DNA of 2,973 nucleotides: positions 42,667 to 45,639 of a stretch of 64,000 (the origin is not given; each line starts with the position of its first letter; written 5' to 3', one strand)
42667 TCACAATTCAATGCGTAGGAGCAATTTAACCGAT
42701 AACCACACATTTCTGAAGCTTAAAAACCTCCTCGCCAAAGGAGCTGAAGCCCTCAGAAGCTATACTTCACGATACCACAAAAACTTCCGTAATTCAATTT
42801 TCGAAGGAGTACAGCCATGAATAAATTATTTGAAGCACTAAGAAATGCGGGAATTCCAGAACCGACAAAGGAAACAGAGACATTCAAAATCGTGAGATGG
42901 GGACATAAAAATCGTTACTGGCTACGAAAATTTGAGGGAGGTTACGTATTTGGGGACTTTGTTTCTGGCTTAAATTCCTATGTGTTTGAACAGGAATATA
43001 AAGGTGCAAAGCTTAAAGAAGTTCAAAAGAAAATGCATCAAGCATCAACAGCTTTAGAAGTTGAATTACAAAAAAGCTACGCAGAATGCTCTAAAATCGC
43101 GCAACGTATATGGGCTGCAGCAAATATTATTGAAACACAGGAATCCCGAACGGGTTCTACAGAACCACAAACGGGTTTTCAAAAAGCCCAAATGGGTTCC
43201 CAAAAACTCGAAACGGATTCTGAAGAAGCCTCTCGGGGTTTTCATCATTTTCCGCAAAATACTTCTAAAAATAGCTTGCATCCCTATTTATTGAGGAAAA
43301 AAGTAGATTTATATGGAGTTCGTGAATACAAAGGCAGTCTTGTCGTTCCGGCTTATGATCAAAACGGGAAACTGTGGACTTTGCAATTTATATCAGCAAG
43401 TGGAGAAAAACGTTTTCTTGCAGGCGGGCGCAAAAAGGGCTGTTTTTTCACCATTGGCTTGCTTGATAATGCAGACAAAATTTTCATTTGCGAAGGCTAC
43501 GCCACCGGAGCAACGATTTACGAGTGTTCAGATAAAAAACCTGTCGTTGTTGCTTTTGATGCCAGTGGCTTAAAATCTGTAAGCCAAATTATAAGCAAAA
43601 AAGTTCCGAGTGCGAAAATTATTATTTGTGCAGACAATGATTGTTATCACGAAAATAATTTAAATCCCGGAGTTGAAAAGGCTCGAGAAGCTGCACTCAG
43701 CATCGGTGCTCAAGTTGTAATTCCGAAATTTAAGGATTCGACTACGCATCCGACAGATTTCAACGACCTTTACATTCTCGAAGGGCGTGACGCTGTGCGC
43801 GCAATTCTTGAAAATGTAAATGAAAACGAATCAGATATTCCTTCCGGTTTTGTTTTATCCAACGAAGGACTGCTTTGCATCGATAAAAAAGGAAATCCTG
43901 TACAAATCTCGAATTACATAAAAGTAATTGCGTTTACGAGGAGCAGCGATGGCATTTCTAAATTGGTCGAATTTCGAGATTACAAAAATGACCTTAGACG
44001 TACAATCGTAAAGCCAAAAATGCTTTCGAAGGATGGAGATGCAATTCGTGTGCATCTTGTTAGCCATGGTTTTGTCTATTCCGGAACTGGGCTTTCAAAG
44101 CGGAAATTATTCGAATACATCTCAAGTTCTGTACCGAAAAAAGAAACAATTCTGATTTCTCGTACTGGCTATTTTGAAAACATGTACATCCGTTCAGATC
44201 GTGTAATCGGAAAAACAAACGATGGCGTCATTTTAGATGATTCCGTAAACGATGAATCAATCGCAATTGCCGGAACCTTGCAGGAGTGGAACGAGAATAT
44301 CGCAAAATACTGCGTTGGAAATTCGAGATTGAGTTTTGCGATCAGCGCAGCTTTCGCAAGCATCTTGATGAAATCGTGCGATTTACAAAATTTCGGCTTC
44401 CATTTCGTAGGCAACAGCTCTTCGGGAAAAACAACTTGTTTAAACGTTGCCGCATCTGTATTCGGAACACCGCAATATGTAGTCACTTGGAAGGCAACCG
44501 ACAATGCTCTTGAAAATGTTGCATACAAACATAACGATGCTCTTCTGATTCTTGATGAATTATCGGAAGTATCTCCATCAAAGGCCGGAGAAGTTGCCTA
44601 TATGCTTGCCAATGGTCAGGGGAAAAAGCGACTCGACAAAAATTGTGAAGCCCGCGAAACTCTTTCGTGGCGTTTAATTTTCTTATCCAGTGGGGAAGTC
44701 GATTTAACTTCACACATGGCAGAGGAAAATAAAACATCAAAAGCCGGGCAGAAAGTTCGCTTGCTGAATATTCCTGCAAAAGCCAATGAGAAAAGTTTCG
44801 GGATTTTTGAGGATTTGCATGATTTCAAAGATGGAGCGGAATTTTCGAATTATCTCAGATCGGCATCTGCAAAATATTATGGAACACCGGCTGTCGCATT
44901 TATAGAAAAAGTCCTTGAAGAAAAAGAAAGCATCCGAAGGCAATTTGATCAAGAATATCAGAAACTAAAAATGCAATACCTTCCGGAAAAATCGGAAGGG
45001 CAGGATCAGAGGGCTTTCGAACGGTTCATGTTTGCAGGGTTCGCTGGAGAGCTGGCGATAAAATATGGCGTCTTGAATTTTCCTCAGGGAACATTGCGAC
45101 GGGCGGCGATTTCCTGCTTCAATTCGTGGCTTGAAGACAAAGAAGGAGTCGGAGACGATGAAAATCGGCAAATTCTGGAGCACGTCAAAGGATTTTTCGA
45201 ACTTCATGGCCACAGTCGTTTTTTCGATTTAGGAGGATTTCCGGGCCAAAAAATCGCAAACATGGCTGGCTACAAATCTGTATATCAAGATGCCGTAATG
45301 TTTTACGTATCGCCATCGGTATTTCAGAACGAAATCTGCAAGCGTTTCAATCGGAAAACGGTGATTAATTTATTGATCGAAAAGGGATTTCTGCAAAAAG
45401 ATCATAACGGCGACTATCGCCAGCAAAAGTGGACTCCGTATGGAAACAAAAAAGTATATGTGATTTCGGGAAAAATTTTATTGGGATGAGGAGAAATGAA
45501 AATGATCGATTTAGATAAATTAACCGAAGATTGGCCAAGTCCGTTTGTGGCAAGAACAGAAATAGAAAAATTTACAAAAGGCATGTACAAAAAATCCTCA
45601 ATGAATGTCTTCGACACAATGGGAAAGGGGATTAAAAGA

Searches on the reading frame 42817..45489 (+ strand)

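Call 50: search_protein_families(library=phrogs, proteins=[window:42817-45489:+], max_evalue=0.00001)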
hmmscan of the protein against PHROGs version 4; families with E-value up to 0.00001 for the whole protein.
window:42817-45489:+ (890 aa): 8 families
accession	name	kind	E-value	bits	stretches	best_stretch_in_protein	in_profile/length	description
phrog_1139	-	DNA, RNA and nucleotide metabolism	5.6e-85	287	1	360-884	356-888/895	DNA primase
phrog_2249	-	DNA, RNA and nucleotide metabolism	4.7e-65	221.7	1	127-337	108-325/802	DNA primase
phrog_8841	-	DNA, RNA and nucleotide metabolism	9.4e-44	151.1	1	429-880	185-609/633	DNA primase/helicase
phrog_35358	-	DNA, RNA and nucleotide metabolism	4e-38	132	1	173-335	178-361/968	DNA primase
phrog_4913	-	DNA, RNA and nucleotide metabolism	1.1e-22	80.7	1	111-335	149-379/1290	replication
phrog_25777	-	DNA, RNA and nucleotide metabolism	8.9e-16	58.1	1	170-303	196-326/907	DNA primase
phrog_510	-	DNA, RNA and nucleotide metabolism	6.9e-14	52.5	1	149-335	146-361/667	DNA primase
phrog_25314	-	unknown function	7.3e-14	51.9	1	476-654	567-750/1010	-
